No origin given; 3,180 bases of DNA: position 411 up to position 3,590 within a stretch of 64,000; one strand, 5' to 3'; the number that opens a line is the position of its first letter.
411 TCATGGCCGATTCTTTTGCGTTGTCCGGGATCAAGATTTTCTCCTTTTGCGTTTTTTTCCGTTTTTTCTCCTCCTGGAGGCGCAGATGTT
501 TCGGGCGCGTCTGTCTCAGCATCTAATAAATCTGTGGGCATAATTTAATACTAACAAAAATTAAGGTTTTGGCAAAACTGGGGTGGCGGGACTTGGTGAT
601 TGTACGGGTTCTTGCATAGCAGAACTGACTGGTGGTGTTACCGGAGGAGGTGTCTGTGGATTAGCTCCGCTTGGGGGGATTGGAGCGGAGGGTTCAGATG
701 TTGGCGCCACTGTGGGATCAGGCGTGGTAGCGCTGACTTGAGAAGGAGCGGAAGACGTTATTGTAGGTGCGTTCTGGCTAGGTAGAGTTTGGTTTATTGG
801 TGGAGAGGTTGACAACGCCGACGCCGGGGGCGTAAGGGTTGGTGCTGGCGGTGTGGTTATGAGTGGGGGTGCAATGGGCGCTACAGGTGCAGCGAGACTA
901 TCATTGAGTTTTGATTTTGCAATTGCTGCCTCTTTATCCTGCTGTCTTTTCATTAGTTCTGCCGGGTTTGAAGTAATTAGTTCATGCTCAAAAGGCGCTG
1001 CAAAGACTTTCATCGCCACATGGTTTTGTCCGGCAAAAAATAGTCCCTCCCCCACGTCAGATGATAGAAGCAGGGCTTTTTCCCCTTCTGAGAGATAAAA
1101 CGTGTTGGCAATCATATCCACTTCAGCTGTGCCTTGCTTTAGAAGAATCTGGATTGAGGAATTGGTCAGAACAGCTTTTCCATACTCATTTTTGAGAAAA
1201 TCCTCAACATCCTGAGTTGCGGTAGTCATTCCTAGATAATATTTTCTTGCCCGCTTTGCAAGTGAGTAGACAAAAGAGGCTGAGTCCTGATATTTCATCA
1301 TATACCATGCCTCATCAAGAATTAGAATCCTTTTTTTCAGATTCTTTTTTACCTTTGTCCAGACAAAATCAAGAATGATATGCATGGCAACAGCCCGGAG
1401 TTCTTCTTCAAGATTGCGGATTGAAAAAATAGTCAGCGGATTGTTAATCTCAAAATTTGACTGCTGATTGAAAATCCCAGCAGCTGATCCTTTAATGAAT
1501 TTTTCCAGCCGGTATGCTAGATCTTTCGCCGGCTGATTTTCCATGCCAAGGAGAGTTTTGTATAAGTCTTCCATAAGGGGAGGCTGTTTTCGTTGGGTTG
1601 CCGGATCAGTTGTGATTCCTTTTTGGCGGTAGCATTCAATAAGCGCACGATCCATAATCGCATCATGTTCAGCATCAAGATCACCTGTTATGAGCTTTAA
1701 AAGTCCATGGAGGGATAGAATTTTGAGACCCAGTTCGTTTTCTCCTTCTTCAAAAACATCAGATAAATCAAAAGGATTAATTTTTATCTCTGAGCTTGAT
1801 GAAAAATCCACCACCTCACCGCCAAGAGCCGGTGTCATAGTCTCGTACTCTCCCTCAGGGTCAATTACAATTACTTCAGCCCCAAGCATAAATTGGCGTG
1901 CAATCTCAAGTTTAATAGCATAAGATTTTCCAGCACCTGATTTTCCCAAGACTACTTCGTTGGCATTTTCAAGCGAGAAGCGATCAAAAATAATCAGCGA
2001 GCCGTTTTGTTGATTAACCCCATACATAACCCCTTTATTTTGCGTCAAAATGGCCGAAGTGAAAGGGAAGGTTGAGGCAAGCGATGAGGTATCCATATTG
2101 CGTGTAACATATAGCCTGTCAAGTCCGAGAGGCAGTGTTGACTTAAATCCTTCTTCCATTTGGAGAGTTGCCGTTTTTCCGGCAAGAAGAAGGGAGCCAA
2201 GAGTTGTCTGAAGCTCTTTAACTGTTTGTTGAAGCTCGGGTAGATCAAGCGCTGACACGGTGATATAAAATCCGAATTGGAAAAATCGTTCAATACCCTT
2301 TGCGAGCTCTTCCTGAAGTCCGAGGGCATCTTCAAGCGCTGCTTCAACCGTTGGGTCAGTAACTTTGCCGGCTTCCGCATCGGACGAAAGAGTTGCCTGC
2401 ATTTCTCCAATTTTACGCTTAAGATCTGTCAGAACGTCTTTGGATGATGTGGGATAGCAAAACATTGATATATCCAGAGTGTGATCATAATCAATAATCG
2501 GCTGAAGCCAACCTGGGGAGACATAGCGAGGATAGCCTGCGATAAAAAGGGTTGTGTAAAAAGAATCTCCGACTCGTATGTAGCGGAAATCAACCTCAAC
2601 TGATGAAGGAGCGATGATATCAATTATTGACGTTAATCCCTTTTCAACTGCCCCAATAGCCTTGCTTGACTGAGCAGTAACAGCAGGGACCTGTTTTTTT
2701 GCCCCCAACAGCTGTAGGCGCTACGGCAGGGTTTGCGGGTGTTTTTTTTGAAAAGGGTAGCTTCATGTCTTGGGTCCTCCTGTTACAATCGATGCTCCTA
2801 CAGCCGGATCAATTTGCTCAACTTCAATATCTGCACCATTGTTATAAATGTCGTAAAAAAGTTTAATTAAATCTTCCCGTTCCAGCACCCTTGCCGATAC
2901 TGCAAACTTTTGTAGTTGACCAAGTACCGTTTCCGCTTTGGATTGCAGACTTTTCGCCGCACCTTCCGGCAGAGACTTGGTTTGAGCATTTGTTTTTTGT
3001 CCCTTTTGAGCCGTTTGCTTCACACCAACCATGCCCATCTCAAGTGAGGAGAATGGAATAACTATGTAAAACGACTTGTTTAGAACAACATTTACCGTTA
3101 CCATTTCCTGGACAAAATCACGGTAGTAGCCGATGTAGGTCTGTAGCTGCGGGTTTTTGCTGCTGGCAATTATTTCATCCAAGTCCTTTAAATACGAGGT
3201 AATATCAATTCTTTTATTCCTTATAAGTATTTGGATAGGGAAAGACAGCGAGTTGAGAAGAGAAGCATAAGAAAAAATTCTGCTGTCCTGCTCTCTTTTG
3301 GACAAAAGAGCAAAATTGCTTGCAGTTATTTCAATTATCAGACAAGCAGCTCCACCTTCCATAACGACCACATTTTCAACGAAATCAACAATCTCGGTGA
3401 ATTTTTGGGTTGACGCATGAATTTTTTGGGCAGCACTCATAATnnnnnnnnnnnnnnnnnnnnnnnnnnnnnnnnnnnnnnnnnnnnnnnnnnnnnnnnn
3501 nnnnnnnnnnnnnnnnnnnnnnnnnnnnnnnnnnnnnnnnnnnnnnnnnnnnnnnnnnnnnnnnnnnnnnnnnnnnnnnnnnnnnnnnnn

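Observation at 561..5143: T4SS-like module: VirB4 ATPase with Pro/Thr-rich tail, two coupled partner proteins and a two-TM pilin-like gene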

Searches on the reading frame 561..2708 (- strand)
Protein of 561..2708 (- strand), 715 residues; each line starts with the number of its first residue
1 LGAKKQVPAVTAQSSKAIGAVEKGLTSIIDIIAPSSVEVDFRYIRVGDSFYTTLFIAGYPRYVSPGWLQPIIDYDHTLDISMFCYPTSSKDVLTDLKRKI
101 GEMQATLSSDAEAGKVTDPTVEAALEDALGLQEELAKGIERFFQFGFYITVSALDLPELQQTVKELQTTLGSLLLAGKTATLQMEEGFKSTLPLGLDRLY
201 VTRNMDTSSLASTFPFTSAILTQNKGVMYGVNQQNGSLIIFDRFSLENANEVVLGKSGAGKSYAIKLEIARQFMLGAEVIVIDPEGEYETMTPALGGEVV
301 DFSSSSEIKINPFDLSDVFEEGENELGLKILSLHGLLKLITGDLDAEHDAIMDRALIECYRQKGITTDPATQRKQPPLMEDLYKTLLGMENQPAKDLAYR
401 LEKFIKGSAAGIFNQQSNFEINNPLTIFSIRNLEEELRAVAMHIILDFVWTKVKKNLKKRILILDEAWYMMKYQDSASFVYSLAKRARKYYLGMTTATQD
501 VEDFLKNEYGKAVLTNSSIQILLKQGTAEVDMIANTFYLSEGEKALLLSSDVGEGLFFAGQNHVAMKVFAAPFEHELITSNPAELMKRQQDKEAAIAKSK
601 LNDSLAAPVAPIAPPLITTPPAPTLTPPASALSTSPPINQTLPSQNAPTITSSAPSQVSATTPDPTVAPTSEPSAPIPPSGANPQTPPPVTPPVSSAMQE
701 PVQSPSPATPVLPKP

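Call 3: search_protein_families(library=pfam, proteins=[window:561-2708:-], max_evalue=0.1)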
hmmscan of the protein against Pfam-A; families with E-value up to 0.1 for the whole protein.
window:561-2708:- (715 aa): 6 families
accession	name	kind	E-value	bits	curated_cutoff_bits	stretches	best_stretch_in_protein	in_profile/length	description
PF19044.6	P-loop_TraG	-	2e-25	89.7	25.8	1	246-550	27-345/413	TraG P-loop domain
PF01935.23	DUF87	-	1.5e-11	45.3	23.2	1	253-438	28-209/220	Helicase HerA, central domain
PF12846.13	AAA_10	-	1.5e-11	44.4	27.5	1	248-511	21-293/362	AAA-like domain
PF13307.12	Helicase_C_2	-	0.044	14.3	25.3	1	511-591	30-115/170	Helicase C-terminal domain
PF01637.24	ATPase_2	-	0.054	13.7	33.2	0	441-485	93-137/225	ATPase domain predominantly from Archaea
PF03135.19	CagE_TrbE_VirB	-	0.056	13.8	21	0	136-193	136-196/204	CagE, TrbE, VirB family, component of type IV transporter system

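Call 6: search_protein_families(library=ncbifam, proteins=[window:561-2708:-], max_evalue=0.1)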
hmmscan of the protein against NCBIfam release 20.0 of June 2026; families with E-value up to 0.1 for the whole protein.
window:561-2708:- (715 aa): 18 families
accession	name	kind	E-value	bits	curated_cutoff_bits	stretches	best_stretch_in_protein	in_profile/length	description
NF045971.1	conju_CD1110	equivalog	1.5e-114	383.9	325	1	27-566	186-734/752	VirB4-like conjugal transfer ATPase, CD1110 family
NF045975.1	VirB4_plasma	equivalog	2.3e-75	253.9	590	1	26-578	293-893/894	Mbov_0397 family ICE element conjugal transfer ATPase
TIGR02746.1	TraC-F-type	equivalog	5.2e-51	173.5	567.05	1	118-590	292-781/800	type IV secretion system protein TraC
TIGR00929.1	VirB4_CagE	subfamily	2.9e-34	118.4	643.1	1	49-549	240-726/792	VirB4 family type IV secretion/conjugal transfer ATPase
NF010278.0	PRK13721.1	subfamily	3.5e-14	51.6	1177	1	239-530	469-766/874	type IV secretion system protein TraC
TIGR03783.1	Bac_Flav_CT_G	subfamily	1.3e-13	49.7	261.55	1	243-551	433-761/829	TraG family conjugative transposon ATPase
NF041017.1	DNA_import_CedB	equivalog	3.3e-12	45.8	700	1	140-526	168-539/590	DNA import protein CedB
NF010473.0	PRK13898.1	equivalog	1.2e-10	40.2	1050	1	233-562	432-746/801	type IV secretion system ATPase VirB4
NF052333.1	ATPase_TcpF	exception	1.8e-08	32.8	1100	1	74-289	278-503/813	conjugal transfer ATPase TcpF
NF010447.0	PRK13873.1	equivalog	5.1e-07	28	1020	1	251-535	444-714/815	conjugal transfer protein TrbE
TIGR03744.1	traC_PFL_4706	equivalog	9.7e-07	27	520.6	1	392-553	659-825/892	conjugative transfer ATPase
NF053655.1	CedD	equivalog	1e-06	27.7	600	2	253-317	226-286/527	DNA-translocating ATPase CedD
NF042935.1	SCO6880_fam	subfamily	3.9e-06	26.1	60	1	56-196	335-477/477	SCO6880 family protein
NF040819.1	helicase_HerA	equivalog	0.0034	16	970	1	252-314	160-223/561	DNA double-strand break repair helicase HerA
NF038214.1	IS21_help_AAA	equivalog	0.04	13.6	200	0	203-263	45-105/232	IS21-like element helper ATPase IstB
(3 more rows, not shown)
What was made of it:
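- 561..2766 (-): VirB4 ATPase. The in-frame ORF is 2708..561 (715 aa). The ancestral start ATG 2766 overlaps the TrsD stop but is one base out of frame here. Residues of about 599-715 (nt 564-914) form the Pro/Thr/Ser/Ala-rich tail. Pfam P-loop_TraG, AAA_10 and DUF87 (calls 3, 6).
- Closest known: Diderm VirB/Trw systems. Different: Sequence similarity to TIGR00929 VirB4_CagE is far below its cut-off (118 against 643 bits; call 6).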

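Call 22: find_related_loci(query=window:561-2708:-, collection=genome_contigs, flank=10000)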
Query window:561-2708:- (715 aa) in genome_contigs; peptide patterns used: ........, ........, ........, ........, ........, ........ (x = any residue, [..] = any of these).
81 stretches matched a pattern; 45 encode a relative of the query (tblastn E <= 1e-3); 43 distinct loci.
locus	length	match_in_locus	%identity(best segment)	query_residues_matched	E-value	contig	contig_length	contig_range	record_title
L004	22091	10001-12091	84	8-714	0e+0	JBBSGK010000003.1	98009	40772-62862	MAG: Candidatus Levyibacteriota bacterium isolate LS2_sbin.37 LS2_sbin.37_K_31890_L_98009_cov_13.0000, whole genome shot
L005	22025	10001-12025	80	4-697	0e+0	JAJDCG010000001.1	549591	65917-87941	MAG: Candidatus Levyibacteriota bacterium isolate OFTM197 OFTM197_0, whole genome shotgun sequence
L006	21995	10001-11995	79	14-690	0e+0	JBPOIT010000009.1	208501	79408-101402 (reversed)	MAG: Candidatus Levyibacteriota bacterium isolate MAG_784 c_000000578650, whole genome shotgun sequence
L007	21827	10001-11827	85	22-629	0e+0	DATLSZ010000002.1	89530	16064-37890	MAG TPA_asm: Candidatus Acidiferrales bacterium isolate SMAG_U13943 k141_94805, whole genome shotgun sequence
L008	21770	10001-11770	87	3-593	0e+0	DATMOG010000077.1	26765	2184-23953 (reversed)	MAG TPA_asm: Candidatus Sulfotelmatobacter sp. isolate SMAG_U12870 k141_713120, whole genome shotgun sequence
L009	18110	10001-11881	83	3-630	0e+0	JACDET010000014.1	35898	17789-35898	MAG: Candidatus Levyibacteriota bacterium isolate MGR_bin367 SD2903_NODE_113_length_35898_cov_1.155992, whole genome sho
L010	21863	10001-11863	82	15-652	0e+0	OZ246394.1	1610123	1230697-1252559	MAG: uncultured Gammaproteobacteria bacterium isolate SRP292972_co1_11 genome assembly, chromosome: 1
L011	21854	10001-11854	83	15-650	0e+0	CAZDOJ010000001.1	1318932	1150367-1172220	MAG TPA_asm: uncultured Gammaproteobacteria bacterium isolate SRP292972_co3_93 genome assembly, contig: NODE_1_length_13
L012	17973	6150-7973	85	13-621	0e+0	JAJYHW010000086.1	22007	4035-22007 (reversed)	MAG: bacterium isolate DBS1-3.bin97 NODE_4122_length_22007_cov_1.50914, whole genome shotgun sequence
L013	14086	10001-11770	86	4-595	0e+0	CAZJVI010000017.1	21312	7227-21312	MAG TPA_asm: uncultured Gammaproteobacteria bacterium isolate binchicken_co50_326 genome assembly, contig: NODE_2713_len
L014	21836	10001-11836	83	13-627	0e+0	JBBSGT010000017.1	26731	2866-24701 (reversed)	MAG: Candidatus Levyibacteriota bacterium isolate LS2_sbin.47 LS2_sbin.47_K_296793_L_26731_cov_19.9093, whole genome sho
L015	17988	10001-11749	87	13-595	0e+0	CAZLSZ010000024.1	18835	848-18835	MAG TPA_asm: uncultured Gammaproteobacteria bacterium isolate SRP170004_co1_21 genome assembly, contig: NODE_4510_length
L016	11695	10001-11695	88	15-579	0e+0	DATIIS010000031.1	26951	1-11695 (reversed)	MAG TPA_asm: Candidatus Saccharimonadales bacterium isolate SMAG_U15671 k141_224186, whole genome shotgun sequence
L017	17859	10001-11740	86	14-593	0e+0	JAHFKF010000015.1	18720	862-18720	MAG: Candidatus Levyibacteriota bacterium isolate nzgw403 NODE_1822_length_18721_cov_3.367097, whole genome shotgun sequ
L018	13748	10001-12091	73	15-706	0e+0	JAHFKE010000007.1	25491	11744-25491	MAG: Candidatus Levyibacteriota bacterium isolate nzgw402 NODE_1115_length_25492_cov_3.608569, whole genome shotgun sequ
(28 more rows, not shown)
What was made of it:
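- The closest loci are named Candidatus Levyibacteriota (call 22).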

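Call 42: search_solved_structures(query=window:561-2708:-, max_evalue=0.001)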
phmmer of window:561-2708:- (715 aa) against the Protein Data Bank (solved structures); distinct sequences matched with E-value up to 0.001: 1.
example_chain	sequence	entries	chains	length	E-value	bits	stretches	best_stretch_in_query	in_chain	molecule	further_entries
4ag5_A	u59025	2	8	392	2.1e-47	165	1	221-580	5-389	TYPE IV SECRETORY PATHWAY VIRB4 COMPONENTS-LIKE PROTEIN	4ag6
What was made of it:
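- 561..2766 (-): PDB 4AG5 VirB4 C-terminal domain, E=2e-47 (call 42).
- On VirB4 family T4SS ATPase: PDB 4AG5/4AG6 VirB4 C-terminal domain, E=2.1e-47, query residues 221-580 (call 42).
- VirB4: NCBIfam conju_CD1110 above its cut-off, Pfam P-loop_TraG (calls 3, 6), and PDB 4AG5 at E=2e-47 (call 42).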

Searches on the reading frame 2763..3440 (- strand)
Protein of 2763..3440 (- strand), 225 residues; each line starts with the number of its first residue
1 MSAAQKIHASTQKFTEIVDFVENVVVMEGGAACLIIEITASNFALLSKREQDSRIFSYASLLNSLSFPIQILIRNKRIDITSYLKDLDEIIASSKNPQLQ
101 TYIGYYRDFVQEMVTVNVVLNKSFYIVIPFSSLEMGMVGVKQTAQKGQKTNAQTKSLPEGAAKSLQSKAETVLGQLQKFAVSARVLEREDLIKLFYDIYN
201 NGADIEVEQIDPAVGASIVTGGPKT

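Call 3: search_protein_families(library=pfam, proteins=[window:2763-3440:-], max_evalue=0.1)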
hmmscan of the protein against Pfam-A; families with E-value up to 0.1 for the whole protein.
window:2763-3440:- (225 aa): 1 family
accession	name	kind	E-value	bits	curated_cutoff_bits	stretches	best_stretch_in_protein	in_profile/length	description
PF07778.16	CENP-I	-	0.035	13.3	23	1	84-209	214-337/515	Mis6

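Call 6: search_protein_families(library=ncbifam, proteins=[window:2763-3440:-], max_evalue=0.1)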
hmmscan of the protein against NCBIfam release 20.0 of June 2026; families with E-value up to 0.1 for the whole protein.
window:2763-3440:- (225 aa): 4 families
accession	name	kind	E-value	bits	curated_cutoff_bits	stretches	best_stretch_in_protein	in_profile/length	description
NF045975.1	VirB4_plasma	equivalog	6.2e-08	30.8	590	1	16-156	109-261/894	Mbov_0397 family ICE element conjugal transfer ATPase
NF041427.1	TrsD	subfamily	0.00029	20.7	200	1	8-200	12-200/201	TrsD/TraD family conjugative transfer protein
NF009299.0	PRK12656.1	equivalog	0.044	13.3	214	1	70-152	30-110/222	fructose-6-phosphate aldolase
NF042935.1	SCO6880_fam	subfamily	0.061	12.3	60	0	148-215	235-305/477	SCO6880 family protein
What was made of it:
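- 2763..3440 (-): TrsD/TraC-like protein, 225 aa. It is a free-standing homologue of the N-terminal domain of full-length VirB4. TrsD/TraD family E=2.9e-4 (call 6).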

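Call 46: search_solved_structures(query=A5, max_evalue=10, show_alignments=2)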
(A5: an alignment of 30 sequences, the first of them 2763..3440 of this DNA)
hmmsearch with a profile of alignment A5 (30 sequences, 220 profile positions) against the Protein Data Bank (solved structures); distinct sequences matched with E-value up to 10: 1.
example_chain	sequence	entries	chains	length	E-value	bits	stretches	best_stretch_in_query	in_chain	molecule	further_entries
6vkj_A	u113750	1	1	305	0.66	12.7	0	47-96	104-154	Guanylate-binding protein 2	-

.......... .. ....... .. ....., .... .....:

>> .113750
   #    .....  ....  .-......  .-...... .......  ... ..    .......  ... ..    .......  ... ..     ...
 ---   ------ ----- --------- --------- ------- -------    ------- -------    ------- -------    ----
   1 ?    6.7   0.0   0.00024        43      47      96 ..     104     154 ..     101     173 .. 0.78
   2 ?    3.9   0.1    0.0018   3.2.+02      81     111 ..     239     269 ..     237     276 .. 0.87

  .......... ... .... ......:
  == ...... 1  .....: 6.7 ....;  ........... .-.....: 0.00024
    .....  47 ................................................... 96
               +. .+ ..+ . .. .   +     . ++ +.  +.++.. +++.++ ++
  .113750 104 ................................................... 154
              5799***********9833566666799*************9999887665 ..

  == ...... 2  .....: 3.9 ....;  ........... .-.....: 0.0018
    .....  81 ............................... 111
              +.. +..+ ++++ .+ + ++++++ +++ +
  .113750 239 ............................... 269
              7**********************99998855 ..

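Call 47: search_protein_families(library=ncbifam, alignment_id=A5, max_evalue=0.01)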
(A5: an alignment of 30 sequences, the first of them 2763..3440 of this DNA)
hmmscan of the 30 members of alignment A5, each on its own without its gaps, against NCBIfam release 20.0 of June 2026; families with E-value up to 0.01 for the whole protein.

A. member 1, window:2763-3440:- (225 aa): 2 families
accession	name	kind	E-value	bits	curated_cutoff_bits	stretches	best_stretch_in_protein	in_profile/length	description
NF045975.1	VirB4_plasma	equivalog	6.2e-08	30.8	590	1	16-156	109-261/894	Mbov_0397 family ICE element conjugal transfer ATPase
NF041427.1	TrsD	subfamily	0.00029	20.7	200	1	8-200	12-200/201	TrsD/TraD family conjugative transfer protein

B. families by the number of members that match (of 30 scanned): 5 families
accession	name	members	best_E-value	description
NF045975.1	VirB4_plasma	30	4.6e-13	Mbov_0397 family ICE element conjugal transfer ATPase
NF041427.1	TrsD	28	2.8e-11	TrsD/TraD family conjugative transfer protein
NF045971.1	conju_CD1110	7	6.3e-05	VirB4-like conjugal transfer ATPase, CD1110 family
TIGR00929.1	VirB4_CagE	4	1.4e-06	VirB4 family type IV secretion/conjugal transfer ATPase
NF010427.0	PRK13853.1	1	0.0046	type IV secretion system protein VirB4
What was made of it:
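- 2763..3440 (-): Of 30 homologues, 30 hit VirB4_plasma and 28 hit TrsD (call 47).
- On Patescibacteria-type (MPF-FATA-derived) T4SS: Calls 6 and 47.
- All 30 TrsD homologues tested hit that profile (call 47).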

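Call 63: search_protein_families(library=phrogs, proteins=[window:2763-3440:-], max_evalue=0.01)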
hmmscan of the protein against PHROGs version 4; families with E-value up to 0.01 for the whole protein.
window:2763-3440:- (225 aa): 0 families
